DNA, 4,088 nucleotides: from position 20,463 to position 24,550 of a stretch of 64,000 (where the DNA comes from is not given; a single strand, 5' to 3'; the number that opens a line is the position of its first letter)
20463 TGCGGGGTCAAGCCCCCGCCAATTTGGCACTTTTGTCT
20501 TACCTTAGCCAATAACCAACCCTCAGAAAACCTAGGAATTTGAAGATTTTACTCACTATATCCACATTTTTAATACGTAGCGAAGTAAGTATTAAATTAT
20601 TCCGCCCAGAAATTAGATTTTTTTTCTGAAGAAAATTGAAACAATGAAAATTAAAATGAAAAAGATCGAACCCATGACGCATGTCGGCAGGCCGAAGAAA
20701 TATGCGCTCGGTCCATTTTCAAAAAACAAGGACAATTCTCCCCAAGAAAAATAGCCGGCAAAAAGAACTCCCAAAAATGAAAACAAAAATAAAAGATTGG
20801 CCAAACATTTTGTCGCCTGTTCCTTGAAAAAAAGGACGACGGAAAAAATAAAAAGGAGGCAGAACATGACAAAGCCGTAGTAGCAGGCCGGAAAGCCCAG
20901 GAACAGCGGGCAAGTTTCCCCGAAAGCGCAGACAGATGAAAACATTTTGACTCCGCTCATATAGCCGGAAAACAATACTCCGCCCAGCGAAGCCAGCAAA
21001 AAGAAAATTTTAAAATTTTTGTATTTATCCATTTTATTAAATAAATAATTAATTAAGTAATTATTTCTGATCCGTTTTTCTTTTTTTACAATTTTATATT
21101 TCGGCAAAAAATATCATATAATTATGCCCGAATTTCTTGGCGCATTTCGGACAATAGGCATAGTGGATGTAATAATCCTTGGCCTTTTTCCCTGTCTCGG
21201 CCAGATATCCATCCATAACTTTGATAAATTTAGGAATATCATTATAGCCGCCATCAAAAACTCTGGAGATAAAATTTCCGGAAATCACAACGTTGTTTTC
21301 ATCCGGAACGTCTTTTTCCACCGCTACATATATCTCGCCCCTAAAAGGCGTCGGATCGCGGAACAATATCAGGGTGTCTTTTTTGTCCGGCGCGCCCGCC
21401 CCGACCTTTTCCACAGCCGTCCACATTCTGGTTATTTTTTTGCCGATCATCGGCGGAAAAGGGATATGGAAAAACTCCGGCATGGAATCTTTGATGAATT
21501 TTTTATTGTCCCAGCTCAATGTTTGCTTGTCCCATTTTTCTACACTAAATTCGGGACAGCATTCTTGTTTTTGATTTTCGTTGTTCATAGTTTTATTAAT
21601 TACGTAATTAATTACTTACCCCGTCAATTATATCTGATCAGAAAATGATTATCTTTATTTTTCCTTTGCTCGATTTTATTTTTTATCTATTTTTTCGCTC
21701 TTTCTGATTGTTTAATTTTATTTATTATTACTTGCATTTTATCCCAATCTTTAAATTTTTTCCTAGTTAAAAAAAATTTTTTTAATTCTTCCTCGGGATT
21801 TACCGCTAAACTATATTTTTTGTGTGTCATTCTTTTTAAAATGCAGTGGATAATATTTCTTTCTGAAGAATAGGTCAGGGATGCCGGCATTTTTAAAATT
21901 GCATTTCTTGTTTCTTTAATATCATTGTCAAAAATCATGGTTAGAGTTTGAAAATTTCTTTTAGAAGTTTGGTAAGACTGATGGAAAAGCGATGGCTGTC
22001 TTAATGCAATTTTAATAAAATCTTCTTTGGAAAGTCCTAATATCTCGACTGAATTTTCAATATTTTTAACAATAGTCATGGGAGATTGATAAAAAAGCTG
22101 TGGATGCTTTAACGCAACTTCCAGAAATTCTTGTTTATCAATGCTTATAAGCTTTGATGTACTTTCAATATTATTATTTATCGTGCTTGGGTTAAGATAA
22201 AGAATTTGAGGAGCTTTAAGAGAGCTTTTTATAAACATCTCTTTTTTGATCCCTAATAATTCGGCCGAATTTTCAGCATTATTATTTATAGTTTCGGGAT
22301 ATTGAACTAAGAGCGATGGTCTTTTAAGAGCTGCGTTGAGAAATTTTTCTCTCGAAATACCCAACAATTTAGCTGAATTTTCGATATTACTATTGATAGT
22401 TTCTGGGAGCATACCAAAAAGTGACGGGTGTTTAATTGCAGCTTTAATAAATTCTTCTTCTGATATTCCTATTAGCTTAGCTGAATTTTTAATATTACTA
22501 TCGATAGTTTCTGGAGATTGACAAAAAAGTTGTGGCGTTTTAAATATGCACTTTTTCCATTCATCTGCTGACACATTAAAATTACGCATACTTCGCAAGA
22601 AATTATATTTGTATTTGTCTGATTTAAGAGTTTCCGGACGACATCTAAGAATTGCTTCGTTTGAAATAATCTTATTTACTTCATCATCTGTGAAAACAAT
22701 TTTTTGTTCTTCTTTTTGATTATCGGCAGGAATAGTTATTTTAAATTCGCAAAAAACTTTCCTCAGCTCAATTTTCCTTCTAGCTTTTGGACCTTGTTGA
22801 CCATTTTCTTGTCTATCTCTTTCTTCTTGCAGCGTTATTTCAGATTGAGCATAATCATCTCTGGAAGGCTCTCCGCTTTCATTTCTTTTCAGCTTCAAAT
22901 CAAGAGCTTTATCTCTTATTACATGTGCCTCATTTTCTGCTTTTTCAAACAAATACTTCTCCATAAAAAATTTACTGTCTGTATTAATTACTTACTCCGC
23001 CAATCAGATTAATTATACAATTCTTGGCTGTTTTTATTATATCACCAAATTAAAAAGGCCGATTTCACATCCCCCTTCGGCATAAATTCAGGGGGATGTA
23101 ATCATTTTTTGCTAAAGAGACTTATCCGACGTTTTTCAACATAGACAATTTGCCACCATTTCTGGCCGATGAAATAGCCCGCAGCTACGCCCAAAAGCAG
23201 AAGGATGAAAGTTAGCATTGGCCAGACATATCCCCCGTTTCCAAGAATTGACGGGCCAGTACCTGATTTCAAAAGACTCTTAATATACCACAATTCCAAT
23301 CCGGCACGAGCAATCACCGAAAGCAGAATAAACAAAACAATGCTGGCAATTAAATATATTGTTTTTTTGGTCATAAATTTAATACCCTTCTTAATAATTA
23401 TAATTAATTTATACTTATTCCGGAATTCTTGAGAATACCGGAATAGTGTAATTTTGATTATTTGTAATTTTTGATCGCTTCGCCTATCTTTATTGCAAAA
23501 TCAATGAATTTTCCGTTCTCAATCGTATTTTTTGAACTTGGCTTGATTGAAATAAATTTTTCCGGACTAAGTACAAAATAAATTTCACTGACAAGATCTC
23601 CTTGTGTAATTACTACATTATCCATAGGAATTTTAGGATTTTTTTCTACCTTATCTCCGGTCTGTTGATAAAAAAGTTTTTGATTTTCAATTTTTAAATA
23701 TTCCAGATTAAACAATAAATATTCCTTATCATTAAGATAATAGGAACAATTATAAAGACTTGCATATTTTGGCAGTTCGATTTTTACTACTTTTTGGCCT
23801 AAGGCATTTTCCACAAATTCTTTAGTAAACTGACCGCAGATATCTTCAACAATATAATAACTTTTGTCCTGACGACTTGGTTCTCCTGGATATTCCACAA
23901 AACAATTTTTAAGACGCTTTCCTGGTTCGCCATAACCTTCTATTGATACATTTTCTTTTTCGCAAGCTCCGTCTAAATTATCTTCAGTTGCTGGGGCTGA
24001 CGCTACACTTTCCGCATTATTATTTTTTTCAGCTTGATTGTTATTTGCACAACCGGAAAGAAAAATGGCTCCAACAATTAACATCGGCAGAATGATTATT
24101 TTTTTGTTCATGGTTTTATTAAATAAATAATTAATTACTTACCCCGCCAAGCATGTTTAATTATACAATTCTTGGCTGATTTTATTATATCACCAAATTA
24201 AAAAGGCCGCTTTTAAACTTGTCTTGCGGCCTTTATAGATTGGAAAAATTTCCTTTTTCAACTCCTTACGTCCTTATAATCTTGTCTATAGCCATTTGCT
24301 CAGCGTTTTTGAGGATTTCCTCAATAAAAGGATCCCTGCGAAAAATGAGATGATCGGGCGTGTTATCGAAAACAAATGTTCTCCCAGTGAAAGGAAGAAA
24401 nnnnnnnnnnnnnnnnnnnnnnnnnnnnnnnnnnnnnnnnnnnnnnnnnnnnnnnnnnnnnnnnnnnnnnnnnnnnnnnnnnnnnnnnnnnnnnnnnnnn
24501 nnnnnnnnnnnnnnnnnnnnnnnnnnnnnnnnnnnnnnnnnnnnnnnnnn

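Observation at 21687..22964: Protein built of about seven tandem 36-aa mTERF-like repeats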

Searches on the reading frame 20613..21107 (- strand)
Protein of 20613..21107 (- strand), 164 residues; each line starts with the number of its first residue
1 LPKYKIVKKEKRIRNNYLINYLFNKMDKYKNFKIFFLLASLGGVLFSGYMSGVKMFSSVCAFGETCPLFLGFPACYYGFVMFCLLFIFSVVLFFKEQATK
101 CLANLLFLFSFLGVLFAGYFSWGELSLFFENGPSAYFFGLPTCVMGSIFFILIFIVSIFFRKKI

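Call 34: search_protein_families(library=pfam, proteins=[window:20613-21107:-], max_evalue=0.01)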
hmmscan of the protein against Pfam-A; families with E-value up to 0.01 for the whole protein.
window:20613-21107:- (164 aa): 1 family
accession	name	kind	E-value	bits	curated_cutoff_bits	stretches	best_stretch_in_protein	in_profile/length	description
PF07884.19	VKOR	-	1e-05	26.1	27.5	0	53-123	43-107/134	Vitamin K epoxide reductase family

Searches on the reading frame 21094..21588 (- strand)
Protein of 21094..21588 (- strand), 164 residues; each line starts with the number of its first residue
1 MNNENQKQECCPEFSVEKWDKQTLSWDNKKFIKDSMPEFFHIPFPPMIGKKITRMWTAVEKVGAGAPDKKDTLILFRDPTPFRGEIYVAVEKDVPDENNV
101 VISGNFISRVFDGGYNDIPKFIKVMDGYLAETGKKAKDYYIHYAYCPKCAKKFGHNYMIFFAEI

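Call 34: search_protein_families(library=pfam, proteins=[window:21094-21588:-], max_evalue=0.01)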
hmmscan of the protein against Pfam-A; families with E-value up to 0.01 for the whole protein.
window:21094-21588:- (164 aa): 1 family
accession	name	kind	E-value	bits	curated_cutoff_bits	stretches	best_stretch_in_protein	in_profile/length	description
PF20603.3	Bact_hydrolase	-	8.9e-50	169.2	27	1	2-164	2-160/160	Bacterial hydrolase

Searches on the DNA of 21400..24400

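Call 76: search_rna_families(source=window, start=21400, end=24400, threshold=evalue, max_evalue=1)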
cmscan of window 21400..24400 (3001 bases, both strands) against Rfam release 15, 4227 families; matches with E-value up to 1: 1.
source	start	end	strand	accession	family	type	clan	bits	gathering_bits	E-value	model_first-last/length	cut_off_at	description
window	23763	23856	-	RF00609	SNORD100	Gene; snRNA; snoRNA; CD-box;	CL00073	22.1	58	0.25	1-81/81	no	Small nucleolar RNA SNORD100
